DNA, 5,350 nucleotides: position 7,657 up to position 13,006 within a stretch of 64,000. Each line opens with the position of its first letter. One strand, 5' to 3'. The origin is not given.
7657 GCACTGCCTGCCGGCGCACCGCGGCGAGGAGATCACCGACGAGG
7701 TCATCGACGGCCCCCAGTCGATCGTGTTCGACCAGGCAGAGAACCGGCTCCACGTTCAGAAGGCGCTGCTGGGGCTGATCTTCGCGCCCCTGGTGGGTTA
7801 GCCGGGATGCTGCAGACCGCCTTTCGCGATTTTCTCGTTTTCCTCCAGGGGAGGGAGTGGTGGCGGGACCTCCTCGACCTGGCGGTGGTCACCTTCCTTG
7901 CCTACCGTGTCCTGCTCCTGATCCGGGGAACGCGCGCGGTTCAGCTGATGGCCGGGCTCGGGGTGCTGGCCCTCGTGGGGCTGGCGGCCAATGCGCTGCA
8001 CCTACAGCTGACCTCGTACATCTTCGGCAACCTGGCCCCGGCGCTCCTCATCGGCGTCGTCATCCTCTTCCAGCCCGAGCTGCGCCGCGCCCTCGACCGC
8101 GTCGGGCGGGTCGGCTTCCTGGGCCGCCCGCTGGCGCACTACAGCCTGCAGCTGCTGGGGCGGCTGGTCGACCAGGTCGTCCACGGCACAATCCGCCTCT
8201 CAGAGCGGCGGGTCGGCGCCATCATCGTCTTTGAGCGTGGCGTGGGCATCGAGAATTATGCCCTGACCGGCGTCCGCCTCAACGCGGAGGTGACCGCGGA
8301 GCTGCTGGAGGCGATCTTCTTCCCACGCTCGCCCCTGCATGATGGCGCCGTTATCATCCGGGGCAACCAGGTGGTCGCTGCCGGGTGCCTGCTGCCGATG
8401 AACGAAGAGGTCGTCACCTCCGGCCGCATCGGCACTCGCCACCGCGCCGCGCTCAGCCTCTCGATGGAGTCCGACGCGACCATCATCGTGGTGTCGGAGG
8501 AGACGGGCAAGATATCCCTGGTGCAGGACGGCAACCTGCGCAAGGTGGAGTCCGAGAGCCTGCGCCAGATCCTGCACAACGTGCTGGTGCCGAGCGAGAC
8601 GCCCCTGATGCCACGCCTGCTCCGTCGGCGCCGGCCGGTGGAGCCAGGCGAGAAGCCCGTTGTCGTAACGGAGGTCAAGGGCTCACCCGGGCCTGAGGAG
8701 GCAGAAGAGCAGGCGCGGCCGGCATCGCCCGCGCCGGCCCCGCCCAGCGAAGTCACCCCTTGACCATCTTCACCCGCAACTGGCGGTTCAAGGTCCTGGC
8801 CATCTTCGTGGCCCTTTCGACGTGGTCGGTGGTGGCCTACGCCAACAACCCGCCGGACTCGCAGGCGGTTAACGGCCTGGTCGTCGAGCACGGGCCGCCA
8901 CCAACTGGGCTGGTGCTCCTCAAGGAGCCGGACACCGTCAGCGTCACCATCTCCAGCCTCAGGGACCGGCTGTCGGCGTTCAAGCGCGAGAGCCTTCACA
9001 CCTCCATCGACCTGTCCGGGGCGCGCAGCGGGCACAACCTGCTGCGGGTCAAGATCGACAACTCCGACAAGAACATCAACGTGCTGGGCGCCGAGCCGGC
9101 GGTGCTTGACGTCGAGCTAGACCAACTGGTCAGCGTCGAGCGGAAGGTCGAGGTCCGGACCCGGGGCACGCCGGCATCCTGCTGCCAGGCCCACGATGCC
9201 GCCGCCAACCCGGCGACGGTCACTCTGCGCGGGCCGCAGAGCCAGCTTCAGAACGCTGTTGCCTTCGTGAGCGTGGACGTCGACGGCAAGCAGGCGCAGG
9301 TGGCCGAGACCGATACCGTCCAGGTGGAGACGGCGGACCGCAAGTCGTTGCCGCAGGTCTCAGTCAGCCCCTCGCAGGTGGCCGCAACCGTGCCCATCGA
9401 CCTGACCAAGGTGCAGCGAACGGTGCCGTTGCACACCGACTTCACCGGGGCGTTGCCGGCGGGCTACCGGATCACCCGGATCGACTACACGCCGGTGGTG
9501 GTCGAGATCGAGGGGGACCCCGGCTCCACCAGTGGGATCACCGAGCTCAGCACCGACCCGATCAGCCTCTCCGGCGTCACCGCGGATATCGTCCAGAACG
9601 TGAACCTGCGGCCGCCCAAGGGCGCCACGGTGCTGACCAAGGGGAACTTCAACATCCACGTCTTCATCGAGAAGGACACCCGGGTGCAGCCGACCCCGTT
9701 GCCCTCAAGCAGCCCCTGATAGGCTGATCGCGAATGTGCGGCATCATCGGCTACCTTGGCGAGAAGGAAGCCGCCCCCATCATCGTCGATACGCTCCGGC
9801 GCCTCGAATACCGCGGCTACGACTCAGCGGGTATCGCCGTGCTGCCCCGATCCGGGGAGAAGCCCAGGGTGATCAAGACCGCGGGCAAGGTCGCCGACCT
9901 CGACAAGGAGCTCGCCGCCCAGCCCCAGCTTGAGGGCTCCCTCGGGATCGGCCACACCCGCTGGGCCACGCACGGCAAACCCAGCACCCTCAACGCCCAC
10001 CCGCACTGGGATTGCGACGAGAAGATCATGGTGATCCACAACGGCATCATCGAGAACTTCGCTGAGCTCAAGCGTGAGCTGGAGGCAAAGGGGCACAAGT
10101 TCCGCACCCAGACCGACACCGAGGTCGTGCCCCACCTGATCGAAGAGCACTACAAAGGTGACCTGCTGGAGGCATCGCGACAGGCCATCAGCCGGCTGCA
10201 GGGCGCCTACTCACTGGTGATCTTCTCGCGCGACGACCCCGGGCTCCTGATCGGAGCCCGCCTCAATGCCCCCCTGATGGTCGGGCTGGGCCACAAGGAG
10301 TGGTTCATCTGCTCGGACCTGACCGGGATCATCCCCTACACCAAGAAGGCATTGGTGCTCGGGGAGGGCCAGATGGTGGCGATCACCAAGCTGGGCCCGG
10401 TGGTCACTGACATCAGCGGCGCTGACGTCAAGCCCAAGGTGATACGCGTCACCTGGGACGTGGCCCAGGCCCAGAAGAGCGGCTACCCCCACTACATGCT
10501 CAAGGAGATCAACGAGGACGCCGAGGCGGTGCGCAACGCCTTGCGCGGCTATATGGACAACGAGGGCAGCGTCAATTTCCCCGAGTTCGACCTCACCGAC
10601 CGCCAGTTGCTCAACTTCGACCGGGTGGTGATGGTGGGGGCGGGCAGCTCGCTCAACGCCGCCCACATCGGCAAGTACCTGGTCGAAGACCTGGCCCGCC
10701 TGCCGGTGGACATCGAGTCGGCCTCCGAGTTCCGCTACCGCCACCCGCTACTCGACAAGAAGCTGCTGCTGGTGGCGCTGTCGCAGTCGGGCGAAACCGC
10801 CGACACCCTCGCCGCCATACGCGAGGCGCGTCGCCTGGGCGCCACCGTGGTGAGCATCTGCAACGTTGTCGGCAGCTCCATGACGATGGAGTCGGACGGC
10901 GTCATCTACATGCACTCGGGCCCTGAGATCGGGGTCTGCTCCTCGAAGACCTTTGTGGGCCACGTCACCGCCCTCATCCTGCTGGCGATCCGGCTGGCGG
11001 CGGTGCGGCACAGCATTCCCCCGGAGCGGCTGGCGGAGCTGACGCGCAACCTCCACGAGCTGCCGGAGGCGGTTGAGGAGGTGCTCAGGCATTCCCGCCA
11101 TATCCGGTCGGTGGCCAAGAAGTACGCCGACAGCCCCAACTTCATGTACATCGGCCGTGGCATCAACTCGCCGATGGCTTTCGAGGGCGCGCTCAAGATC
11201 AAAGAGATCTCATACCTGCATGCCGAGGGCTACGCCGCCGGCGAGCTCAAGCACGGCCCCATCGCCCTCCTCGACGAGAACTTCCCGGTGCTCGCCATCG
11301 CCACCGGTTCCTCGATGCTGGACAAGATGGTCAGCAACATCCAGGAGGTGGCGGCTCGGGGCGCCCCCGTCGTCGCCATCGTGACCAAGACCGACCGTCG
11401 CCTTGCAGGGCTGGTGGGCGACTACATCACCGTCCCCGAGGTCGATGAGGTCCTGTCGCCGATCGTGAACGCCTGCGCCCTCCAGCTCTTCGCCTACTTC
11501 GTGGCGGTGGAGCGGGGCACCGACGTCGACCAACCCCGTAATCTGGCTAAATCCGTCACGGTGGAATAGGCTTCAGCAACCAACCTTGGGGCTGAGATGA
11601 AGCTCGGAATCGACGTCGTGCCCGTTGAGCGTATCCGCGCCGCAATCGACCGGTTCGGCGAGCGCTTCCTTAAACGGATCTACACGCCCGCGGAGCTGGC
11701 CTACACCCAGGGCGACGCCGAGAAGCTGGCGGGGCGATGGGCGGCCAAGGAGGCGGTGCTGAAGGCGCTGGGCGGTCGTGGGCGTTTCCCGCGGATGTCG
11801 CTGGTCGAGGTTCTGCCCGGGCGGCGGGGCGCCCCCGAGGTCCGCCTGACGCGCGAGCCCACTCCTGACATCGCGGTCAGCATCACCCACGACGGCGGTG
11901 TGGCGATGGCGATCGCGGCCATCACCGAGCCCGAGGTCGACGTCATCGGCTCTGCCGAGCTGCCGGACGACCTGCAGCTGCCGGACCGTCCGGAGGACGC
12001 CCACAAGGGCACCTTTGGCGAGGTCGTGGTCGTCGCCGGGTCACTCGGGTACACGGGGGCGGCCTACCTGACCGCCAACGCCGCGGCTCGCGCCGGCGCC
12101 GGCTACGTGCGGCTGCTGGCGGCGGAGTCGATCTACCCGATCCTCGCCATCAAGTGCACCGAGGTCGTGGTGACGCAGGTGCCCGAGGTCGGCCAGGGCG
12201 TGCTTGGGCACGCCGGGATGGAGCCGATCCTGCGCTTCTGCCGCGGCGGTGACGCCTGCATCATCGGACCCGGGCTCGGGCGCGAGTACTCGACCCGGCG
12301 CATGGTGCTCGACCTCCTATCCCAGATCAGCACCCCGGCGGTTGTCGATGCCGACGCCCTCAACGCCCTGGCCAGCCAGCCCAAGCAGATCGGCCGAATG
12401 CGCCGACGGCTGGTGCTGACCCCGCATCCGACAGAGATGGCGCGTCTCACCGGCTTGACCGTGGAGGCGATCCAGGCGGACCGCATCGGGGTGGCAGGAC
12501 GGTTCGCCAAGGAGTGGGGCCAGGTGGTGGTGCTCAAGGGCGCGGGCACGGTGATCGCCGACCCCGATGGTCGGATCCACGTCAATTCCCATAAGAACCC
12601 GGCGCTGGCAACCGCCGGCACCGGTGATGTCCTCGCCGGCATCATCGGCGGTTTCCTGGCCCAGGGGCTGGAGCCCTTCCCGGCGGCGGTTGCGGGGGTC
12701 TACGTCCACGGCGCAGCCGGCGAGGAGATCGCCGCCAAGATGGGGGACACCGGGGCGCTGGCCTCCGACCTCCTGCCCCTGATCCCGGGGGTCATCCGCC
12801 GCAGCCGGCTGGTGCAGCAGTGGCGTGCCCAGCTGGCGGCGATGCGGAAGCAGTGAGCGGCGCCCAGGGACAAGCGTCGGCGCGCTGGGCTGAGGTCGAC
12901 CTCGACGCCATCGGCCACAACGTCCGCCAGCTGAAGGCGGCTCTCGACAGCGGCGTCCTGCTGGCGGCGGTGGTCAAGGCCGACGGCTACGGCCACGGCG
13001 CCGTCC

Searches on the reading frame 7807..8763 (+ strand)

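Call 16: search_protein_families(library=pfam, proteins=[window:7807-8763:+], max_evalue=0.001)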
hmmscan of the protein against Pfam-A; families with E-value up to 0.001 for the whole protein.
window:7807-8763:+ (318 aa): 2 families
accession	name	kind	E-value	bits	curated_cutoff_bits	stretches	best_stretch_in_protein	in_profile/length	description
PF02457.21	DAC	-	6.5e-40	135.9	27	1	127-243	3-118/119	DisA bacterial checkpoint controller nucleotide-binding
PF19293.4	CdaA_N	-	9e-07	29.4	23.8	1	20-91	8-80/81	CdaA N-terminal transmembrane domain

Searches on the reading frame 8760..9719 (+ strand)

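Call 16: search_protein_families(library=pfam, proteins=[window:8760-9719:+], max_evalue=0.001)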
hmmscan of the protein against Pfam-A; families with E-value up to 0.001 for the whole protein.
window:8760-9719:+ (319 aa): 1 family
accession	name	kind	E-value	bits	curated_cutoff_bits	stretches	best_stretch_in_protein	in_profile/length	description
PF07949.17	YbbR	-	2.8e-23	82.5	22.3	3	222-293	1-73/81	YbbR-like protein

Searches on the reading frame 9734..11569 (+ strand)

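Call 16: search_protein_families(library=pfam, proteins=[window:9734-11569:+], max_evalue=0.001)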
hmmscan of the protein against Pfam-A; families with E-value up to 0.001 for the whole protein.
window:9734-11569:+ (611 aa): 4 families
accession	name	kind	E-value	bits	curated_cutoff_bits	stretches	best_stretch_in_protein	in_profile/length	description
PF01380.27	SIS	-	1.3e-46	158.1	25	2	294-419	4-130/131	SIS domain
PF13522.11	GATase_6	-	7.1e-21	75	27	1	67-187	9-122/130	Glutamine amidotransferase domain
PF13537.11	GATase_7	-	3e-16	60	25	1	87-173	12-92/123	Glutamine amidotransferase domain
PF13580.11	SIS_2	-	0.00097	19.6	27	0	342-375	103-136/138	SIS domain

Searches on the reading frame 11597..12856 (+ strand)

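Call 15: search_protein_families(library=pfam, proteins=[window:11597-12856:+], max_evalue=0.001)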
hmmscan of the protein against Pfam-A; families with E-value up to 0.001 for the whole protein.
window:11597-12856:+ (419 aa): 5 families
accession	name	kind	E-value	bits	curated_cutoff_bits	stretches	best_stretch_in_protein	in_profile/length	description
PF01256.23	Carb_kinase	-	3.7e-58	197.3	27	1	143-393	1-237/242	NAD(P)H-hydrate dehydratase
PF01648.25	ACPS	-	4.2e-17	62.6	25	1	3-106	2-110/111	4'-phosphopantetheinyl transferase superfamily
PF08543.17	Phos_pyr_kin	-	1.8e-05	24.7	27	1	269-382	118-240/246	Phosphomethylpyrimidine kinase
PF02110.20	HK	-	4.4e-05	23.4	27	1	289-393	133-238/247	Hydroxyethylthiazole kinase family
PF17837.6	4PPT_N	-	0.00047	20.6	27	0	41-108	15-68/68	4'-phosphopantetheinyl transferase N-terminal domain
